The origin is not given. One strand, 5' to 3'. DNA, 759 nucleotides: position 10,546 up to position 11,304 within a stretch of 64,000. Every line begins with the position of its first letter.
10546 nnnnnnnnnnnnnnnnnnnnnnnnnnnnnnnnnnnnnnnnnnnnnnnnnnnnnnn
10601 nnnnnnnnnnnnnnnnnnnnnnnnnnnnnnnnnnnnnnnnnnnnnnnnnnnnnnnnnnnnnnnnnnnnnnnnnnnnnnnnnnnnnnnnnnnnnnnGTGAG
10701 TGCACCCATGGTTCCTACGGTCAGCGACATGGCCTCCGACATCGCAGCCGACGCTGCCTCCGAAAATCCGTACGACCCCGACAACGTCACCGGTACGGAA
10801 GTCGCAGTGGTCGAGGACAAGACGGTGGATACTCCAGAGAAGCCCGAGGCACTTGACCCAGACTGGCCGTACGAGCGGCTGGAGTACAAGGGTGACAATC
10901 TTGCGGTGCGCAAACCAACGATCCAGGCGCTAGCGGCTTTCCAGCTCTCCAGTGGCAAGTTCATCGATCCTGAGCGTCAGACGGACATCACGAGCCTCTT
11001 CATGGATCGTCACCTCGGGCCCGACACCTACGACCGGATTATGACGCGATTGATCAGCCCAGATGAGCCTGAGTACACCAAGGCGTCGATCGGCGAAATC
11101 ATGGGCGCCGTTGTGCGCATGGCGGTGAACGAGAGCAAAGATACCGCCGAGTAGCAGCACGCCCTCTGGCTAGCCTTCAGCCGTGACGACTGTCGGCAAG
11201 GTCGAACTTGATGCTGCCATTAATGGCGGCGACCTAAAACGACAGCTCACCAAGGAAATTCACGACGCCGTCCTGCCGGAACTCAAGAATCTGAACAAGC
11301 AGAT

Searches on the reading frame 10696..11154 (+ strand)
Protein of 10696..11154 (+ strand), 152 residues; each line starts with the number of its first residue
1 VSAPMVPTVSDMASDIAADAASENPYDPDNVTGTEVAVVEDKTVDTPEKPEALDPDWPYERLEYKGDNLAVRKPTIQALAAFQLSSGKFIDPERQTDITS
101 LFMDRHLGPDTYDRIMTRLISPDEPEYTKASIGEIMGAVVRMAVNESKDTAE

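Call 93: search_protein_families(library=phrogs, proteins=[window:10696-11154:+], max_evalue=0.00001)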
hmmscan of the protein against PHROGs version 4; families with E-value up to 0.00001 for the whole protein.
window:10696-11154:+ (152 aa): 5 families
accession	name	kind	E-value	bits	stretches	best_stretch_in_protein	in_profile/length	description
phrog_16844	-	unknown function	9.8e-62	208.8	1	10-151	16-162/164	-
phrog_6941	-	unknown function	1.8e-34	120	1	18-152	27-155/161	-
phrog_1118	-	tail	3.3e-34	119.7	1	8-148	43-187/189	tail assembly chaperone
phrog_21090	-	tail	2.9e-13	51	1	31-147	47-170/190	tail assembly chaperone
phrog_915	-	unknown function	1e-12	49.2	1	54-142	20-108/121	-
